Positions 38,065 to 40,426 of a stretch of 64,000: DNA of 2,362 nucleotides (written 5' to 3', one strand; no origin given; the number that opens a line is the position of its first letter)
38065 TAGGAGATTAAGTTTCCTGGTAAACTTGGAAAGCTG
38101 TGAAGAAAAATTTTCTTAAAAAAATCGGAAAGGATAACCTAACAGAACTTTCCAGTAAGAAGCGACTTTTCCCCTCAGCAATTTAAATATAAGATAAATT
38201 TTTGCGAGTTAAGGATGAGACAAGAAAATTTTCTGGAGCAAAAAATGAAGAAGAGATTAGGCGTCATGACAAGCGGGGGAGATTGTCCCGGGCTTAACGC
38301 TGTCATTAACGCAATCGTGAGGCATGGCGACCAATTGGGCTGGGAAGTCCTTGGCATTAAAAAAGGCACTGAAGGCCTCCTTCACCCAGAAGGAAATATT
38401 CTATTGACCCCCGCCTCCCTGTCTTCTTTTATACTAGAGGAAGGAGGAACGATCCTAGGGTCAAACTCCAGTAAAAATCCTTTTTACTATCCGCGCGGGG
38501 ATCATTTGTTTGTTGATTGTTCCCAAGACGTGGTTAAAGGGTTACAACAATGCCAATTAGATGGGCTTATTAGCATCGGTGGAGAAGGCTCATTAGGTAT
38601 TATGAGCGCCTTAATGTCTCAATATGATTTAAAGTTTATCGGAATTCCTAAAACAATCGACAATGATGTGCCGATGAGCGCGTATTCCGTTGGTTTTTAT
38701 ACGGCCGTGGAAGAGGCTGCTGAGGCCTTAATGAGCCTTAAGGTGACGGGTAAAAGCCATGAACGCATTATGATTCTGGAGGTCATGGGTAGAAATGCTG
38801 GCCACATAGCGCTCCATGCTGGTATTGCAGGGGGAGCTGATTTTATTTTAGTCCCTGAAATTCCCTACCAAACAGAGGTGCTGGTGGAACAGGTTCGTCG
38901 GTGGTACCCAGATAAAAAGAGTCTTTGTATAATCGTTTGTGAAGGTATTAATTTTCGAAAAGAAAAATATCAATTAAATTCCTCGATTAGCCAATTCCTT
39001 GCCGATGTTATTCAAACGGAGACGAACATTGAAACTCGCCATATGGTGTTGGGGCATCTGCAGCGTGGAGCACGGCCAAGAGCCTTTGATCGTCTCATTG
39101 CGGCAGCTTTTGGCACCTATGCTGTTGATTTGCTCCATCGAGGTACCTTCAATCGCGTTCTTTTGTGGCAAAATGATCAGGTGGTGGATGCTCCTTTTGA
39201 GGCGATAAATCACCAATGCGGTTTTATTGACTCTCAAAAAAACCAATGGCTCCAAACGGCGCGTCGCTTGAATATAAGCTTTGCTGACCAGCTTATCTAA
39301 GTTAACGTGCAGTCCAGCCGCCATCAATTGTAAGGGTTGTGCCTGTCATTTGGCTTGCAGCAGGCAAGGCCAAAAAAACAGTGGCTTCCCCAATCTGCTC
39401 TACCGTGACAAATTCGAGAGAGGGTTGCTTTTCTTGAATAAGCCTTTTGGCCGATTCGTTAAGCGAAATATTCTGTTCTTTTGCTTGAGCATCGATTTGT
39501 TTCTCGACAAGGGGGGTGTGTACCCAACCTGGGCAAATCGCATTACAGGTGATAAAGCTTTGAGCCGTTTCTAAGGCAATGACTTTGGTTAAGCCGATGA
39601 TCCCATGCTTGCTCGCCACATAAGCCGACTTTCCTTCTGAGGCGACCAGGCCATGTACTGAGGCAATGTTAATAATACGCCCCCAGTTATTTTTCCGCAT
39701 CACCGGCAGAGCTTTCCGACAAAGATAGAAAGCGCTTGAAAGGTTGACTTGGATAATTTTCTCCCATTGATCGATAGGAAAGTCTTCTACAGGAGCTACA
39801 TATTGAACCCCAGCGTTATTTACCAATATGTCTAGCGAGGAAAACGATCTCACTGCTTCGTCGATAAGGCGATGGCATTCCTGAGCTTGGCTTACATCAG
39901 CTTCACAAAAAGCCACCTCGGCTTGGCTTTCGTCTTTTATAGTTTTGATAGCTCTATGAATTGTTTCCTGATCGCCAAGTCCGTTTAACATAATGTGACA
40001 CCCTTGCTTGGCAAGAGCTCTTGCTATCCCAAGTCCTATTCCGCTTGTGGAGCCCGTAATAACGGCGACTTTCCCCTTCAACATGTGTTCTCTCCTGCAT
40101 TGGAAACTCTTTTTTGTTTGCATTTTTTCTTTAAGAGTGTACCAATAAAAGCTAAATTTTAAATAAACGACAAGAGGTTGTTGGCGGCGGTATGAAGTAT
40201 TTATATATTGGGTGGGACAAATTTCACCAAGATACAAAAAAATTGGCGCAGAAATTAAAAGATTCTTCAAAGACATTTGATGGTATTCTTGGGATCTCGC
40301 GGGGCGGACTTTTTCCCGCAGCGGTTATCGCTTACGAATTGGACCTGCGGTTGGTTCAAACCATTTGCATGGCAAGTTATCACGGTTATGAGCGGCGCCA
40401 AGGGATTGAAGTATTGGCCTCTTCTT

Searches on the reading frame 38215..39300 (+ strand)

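Call 47: search_protein_families(library=ncbifam, proteins=[window:38215-39300:+], max_evalue=1e-10)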
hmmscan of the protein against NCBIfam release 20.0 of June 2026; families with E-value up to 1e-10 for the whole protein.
window:38215-39300:+ (361 aa): 11 families
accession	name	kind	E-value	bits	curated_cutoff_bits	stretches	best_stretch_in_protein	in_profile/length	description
NF010674.0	PRK14071.1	equivalog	4.4e-109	364.7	544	1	11-357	3-359/360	ATP-dependent 6-phosphofructokinase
NF002872.1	PRK03202.1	subfamily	7.4e-104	347.2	253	1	13-353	1-322/323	ATP-dependent 6-phosphofructokinase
TIGR02483.1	PFK_mixed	subfamily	5.9e-98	327.9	430.55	1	14-330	1-323/325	phosphofructokinase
TIGR02482.1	PFKA_ATP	equivalog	7.1e-73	245.2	371.35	1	14-330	1-299/301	6-phosphofructokinase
TIGR02478.1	6PF1K_euk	equivalog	6.8e-55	186.5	708.4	2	137-324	139-329/744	6-phosphofructokinase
NF005301.0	PRK06830.1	equivalog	1.3e-38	132.6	400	1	11-346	80-430/445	ATP-dependent 6-phosphofructokinase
NF041103.1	PFKA_PPi_Ttgales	equivalog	1e-36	126.9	550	1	15-226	1-210/407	diphosphate--fructose-6-phosphate 1-phosphotransferase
NF010675.0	PRK14072.1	subfamily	9.4e-33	113.5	273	1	17-316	8-333/416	diphosphate--fructose-6-phosphate 1-phosphotransferase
NF005482.0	PRK07085.1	subfamily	1.5e-17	63.4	446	1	8-215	69-276/558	diphosphate--fructose-6-phosphate 1-phosphotransferase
TIGR02477.1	PFKA_PPi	equivalog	2.6e-16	59.2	587.95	1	8-264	63-329/539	diphosphate--fructose-6-phosphate 1-phosphotransferase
NF005121.0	PRK06555.1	equivalog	2.2e-14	53.1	395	1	11-200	2-204/404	pyrophosphate--fructose-6-phosphate 1-phosphotransferase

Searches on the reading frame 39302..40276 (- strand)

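Call 47: search_protein_families(library=ncbifam, proteins=[window:39302-40276:-], max_evalue=1e-10)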
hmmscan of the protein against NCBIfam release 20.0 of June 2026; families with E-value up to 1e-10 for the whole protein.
window:39302-40276:- (324 aa): 211 families (the best 25 are shown)
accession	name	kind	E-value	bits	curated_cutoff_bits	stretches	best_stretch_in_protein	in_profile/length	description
TIGR01963.1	PHB_DH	subfamily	2.6e-104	348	307.05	1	69-323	2-254/255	3-hydroxybutyrate dehydrogenase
NF009093.0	PRK12429.1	subfamily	5.6e-104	347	258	1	65-323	2-258/259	3-hydroxybutyrate dehydrogenase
NF009931.0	PRK13394.1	subfamily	5.1e-90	301.5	340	1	65-323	4-261/262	3-hydroxybutyrate dehydrogenase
NF004791.0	PRK06138.1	equivalog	1.1e-64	218.1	312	1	65-323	2-251/252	SDR family oxidoreductase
NF009466.0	PRK12826.1-2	subfamily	5.7e-60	202.9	222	1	69-321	4-244/248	3-oxoacyl-ACP reductase FabG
NF004198.0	PRK05653.1-3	equivalog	1.5e-59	201.4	296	1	64-321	3-246/248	3-oxoacyl-ACP reductase FabG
TIGR01830.1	3oxo_ACP_reduc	equivalog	5.4e-59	199.8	297.75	1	71-320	1-237/239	3-oxoacyl-[acyl-carrier-protein] reductase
NF005559.1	PRK07231.1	subfamily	2e-58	197.8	215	1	66-322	2-248/249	glucose 1-dehydrogenase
NF052558.1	MBtsdlDhBudC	equivalog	1.3e-57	195.2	270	1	67-323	2-243/250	meso-2,3-butanediol dehydrogenase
NF005309.0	PRK06841.1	subfamily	7.7e-56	189.4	286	1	60-323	7-254/255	GolD/DthD family dehydrogenase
NF004818.0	PRK06172.1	equivalog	1.7e-54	184.8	336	1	65-323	4-252/253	SDR family oxidoreductase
NF009464.0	PRK12824.1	subfamily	4.5e-54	183.7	269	1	69-321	3-242/245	3-oxoacyl-ACP reductase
NF005007.0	PRK06398.1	equivalog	4.6e-54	183.3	341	1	65-323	4-247/259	aldose dehydrogenase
NF004778.0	PRK06124.1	equivalog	1.4e-53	181.9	303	1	62-324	5-255/256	SDR family oxidoreductase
NF006070.0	PRK08213.1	subfamily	3e-53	181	279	1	62-323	6-258/259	gluconate 5-dehydrogenase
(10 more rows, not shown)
